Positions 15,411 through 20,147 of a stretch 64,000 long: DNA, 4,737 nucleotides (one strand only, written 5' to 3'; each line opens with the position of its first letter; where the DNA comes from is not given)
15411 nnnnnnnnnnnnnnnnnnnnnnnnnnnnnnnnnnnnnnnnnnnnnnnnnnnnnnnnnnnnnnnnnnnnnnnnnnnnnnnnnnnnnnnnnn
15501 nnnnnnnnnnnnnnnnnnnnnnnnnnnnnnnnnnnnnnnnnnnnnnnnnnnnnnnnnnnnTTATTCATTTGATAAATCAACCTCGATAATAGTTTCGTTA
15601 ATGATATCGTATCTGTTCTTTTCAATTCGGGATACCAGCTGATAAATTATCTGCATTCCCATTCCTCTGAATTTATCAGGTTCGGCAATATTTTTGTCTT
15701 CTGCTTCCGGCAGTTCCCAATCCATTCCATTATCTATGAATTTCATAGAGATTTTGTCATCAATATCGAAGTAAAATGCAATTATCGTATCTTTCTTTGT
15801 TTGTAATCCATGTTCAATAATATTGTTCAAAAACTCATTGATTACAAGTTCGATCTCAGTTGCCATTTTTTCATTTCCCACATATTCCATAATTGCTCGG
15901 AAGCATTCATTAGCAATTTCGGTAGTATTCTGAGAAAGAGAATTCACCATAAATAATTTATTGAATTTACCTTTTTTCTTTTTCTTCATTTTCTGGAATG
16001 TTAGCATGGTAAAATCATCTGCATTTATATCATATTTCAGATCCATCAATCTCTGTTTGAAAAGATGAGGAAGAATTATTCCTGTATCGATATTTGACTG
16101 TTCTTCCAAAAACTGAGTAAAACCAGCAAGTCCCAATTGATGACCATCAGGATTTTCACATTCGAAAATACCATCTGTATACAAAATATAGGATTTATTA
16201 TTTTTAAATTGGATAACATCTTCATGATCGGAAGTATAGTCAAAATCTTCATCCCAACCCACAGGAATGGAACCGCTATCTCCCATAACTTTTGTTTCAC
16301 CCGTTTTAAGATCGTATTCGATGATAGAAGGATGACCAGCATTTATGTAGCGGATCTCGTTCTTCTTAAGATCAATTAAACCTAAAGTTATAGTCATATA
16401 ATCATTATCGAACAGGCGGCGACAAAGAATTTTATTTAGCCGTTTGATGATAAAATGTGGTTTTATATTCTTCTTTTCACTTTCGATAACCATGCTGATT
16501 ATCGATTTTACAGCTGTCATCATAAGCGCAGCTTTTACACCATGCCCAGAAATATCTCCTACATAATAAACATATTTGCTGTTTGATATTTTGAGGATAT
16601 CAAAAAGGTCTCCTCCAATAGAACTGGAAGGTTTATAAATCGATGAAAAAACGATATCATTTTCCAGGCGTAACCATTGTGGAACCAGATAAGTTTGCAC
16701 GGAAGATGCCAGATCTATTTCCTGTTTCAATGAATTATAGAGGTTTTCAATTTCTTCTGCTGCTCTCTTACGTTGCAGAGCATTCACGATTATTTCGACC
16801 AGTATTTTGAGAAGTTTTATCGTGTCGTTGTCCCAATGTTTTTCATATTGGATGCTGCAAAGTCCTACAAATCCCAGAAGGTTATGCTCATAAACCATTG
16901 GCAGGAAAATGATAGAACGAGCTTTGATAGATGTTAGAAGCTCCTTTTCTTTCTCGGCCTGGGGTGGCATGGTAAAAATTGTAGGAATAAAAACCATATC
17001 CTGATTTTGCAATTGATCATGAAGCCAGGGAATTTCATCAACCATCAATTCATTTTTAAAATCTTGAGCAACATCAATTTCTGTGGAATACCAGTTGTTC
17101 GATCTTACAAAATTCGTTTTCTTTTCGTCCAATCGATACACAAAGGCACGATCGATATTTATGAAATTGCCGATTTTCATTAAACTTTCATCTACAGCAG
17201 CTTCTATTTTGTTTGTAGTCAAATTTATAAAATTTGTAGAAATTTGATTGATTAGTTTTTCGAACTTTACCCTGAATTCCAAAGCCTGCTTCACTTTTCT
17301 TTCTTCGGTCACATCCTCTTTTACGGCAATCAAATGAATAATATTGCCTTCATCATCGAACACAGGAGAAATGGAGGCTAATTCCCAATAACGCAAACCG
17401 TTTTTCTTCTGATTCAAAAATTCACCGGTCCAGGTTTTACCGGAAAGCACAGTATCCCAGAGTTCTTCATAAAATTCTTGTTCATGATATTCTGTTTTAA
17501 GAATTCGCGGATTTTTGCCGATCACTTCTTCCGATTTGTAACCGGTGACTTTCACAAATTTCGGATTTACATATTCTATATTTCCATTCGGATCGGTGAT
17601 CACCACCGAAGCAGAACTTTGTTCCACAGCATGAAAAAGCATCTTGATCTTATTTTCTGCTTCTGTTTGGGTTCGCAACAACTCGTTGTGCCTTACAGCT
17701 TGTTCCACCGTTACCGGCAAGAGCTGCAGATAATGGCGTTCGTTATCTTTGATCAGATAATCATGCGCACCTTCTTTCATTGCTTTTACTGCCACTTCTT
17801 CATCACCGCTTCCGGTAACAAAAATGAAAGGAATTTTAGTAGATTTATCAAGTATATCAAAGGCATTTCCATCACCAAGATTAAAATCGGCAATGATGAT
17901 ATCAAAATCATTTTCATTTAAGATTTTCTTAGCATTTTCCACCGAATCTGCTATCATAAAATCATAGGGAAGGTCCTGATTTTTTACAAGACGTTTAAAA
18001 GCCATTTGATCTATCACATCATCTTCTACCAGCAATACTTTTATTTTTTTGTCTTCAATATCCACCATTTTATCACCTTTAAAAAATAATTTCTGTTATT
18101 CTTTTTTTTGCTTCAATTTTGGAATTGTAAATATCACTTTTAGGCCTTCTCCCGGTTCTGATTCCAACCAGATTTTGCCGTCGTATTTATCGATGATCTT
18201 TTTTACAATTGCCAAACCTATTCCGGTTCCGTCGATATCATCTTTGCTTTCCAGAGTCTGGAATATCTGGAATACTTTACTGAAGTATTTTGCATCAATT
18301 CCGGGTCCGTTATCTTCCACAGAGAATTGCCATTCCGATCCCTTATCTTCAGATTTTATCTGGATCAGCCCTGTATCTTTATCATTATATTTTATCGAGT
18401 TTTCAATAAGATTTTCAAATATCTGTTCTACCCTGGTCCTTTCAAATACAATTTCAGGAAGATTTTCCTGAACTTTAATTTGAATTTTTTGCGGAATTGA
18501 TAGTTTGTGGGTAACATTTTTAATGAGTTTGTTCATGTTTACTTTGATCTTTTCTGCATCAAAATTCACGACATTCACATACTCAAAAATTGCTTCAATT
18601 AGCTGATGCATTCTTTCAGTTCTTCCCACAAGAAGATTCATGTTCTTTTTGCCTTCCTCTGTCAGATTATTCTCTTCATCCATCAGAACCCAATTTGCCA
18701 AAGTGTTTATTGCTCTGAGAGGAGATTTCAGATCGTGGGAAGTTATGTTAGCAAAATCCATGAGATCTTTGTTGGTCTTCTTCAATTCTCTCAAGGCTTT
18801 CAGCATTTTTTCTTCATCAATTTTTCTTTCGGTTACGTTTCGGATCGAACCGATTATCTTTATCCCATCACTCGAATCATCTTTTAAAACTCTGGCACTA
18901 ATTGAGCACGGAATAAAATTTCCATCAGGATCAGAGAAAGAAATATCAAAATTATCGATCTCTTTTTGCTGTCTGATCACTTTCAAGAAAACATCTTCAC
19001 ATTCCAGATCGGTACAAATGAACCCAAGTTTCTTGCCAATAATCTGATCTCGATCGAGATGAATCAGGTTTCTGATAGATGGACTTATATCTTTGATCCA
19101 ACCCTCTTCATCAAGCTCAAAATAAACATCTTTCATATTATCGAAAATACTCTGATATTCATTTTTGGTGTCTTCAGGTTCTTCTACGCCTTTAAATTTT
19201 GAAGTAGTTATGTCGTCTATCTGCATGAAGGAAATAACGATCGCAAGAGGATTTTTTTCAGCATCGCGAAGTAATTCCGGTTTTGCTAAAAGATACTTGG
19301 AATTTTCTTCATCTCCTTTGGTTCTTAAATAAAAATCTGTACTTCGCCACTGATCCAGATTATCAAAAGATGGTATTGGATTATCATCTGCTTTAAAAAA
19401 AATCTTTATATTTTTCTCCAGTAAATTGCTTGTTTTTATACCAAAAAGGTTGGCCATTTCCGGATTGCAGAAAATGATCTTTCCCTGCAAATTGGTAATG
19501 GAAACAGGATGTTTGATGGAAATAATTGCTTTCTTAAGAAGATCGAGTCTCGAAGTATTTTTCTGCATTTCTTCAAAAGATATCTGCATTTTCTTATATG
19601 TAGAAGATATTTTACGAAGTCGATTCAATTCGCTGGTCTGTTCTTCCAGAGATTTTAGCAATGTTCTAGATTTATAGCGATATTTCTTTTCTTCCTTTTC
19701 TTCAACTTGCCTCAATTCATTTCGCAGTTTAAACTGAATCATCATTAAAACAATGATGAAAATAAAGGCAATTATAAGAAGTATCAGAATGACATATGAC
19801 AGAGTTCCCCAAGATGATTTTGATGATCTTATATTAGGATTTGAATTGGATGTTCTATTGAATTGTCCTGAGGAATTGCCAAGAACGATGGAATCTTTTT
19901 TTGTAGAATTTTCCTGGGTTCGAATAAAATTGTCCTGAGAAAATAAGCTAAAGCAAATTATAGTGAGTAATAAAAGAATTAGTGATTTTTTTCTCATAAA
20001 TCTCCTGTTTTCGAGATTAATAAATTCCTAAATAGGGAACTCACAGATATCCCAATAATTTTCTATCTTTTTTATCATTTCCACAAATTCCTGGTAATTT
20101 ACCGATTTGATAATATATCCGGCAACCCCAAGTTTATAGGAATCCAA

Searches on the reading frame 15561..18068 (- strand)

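Call 22: search_protein_families(library=ncbifam, proteins=[window:15561-18068:-], max_evalue=0.00001)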
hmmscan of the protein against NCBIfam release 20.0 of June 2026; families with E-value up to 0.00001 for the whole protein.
window:15561-18068:- (835 aa): 40 families (the best 25 are shown)
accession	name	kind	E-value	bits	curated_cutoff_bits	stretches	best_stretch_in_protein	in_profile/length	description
NF045675.1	PhdiestaseDibA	equivalog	2.6e-28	98.7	980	1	127-275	63-211/623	phosphodiesterase DibA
TIGR02938.1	nifL_nitrog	equivalog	1.5e-27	96.3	242.45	1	146-281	8-144/494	nitrogen fixation negative regulator NifL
NF052306.1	BluLightHisKinLov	equivalog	7.3e-23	81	450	1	137-262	17-145/334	blue-light-activated histidine kinase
NF010076.0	PRK13557.1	subfamily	1e-22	80.3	631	1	132-278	20-172/540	histidine kinase famiy protein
NF052652.1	YtvA_fam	equivalog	1.4e-22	80.5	250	1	144-285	2-143/243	YtvA family blue-light photoreceptor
NF045505.1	RR_RssB_Pseudo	equivalog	3.2e-22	79.1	700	2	436-637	141-341/394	two-component system response regulator RssB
TIGR00229.1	sensory_box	domain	1.4e-21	76.9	22.9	1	143-263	6-126/126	PAS domain S-box protein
NF010077.0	PRK13559.1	subfamily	4.6e-21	75.1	361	1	140-266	41-170/364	hypothetical protein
NF008467.0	PRK11359.1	equivalog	3.1e-13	48.6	857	1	136-267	130-261/800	oxygen-sensing cyclic-di-GMP phosphodiesterase DosP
NF010411.0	PRK13837.1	equivalog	1.3e-12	46.6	647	1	257-449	263-443/828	two-component system VirA-like sensor kinase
NF052574.1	HisKinEspCMyxo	equivalog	2.5e-12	45.8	1200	1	134-261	276-406/785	serine histidine kinase EspC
TIGR02865.1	spore_II_E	equivalog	3.3e-12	45.3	490.8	1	475-689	557-759/764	stage II sporulation protein E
NF047466.1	hybrid_RR_LvrB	exception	5.2e-12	45.6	500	1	7-140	2-135/377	hybrid histidine kinase/response regulator LvrB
NF041946.1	LuxO_transreg_Vib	equivalog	1.1e-11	44.3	800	1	33-140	19-127/463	quorum-sensing sigma-54 dependent transcriptional regulator LuxO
NF038263.1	prot_phos_SiaA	equivalog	5.3e-10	38.5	700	1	434-692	398-656/658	biofilm regulation protein phosphatase SiaA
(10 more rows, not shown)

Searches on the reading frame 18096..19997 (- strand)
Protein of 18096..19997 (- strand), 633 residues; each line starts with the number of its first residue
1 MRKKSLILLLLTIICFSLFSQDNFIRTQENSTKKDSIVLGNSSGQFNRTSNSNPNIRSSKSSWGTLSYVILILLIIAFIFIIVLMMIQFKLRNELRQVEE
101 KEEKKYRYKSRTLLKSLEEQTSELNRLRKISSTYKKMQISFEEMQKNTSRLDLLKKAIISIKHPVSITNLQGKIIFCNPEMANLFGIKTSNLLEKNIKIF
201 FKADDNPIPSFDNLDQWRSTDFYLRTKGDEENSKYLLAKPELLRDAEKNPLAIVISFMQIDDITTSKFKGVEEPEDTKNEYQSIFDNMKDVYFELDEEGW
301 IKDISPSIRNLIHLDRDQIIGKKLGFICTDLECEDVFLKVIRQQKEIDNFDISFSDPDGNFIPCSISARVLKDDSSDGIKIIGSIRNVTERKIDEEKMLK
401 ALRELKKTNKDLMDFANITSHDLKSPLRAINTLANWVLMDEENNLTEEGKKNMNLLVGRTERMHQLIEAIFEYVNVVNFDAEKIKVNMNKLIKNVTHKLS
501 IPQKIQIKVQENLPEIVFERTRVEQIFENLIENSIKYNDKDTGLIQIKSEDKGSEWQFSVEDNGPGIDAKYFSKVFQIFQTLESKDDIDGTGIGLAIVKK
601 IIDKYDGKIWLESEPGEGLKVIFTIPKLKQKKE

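Call 22: search_protein_families(library=ncbifam, proteins=[window:18096-19997:-], max_evalue=0.00001)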
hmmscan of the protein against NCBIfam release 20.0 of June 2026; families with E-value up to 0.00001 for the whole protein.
window:18096-19997:- (633 aa): 75 families (the best 25 are shown)
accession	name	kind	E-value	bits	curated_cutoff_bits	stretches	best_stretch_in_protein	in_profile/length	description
NF008468.0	PRK11360.1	equivalog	5.7e-45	153.8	646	1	276-632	265-613/616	two-component system sensor histidine kinase AtoS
NF047465.1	hybrid_HK_LvrA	exception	2.6e-44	151.5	1200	1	397-628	585-819/819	hybrid histidine kinase/response regulator LvrA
NF046044.1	PnpS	equivalog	4.1e-40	138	400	1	260-626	36-390/390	two-component system histidine kinase PnpS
TIGR02966.1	phoR_proteo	equivalog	3.3e-36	124.9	334.2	1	402-620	104-328/333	phosphate regulon sensor histidine kinase PhoR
NF033092.0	HK_WalK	equivalog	8.4e-32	110.5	725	1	271-626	250-593/594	cell wall metabolism sensor histidine kinase WalK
NF007004.0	PRK09467.1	equivalog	9.5e-32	110.4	415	1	396-627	219-436/440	two-component system sensor histidine kinase EnvZ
NF006800.0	PRK09303.1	equivalog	3.8e-30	105.1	342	1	416-630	155-380/383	histidine kinase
NF047874.1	MASE3_PAS_HK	subfamily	3.8e-29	102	560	1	272-630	258-627/655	MASE3 domain-containing sensor histidine kinase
TIGR02956.1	TMAO_torS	equivalog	7.2e-29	100.5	676.5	1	400-628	452-683/967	TMAO reductase system sensor histidine kinase/response regulator TorS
NF008302.0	PRK11091.1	equivalog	1.8e-26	92.6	838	1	282-626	158-504/779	aerobic respiration two-component sensor histidine kinase ArcB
NF008312.0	PRK11100.1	equivalog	3.2e-26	92.2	356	1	409-627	253-474/477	two-component system sensor histidine kinase CreC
NF041880.1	EPS_EpsF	equivalog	5e-26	91.2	900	1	368-620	235-484/492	response regulator EpsF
NF045595.1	HK_scytonemin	equivalog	3.7e-24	85.1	865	1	360-626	363-634/637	scytonemin biosynthesis sensor histidine kinase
NF012163.2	BaeS_SmeS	equivalog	1.3e-22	80.4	500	1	404-626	232-457/457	sensor histidine kinase efflux regulator BaeS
NF012226.0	AdeS_HK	equivalog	1.4e-22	80.4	500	1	477-615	205-342/353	two-component sensor histidine kinase AdeS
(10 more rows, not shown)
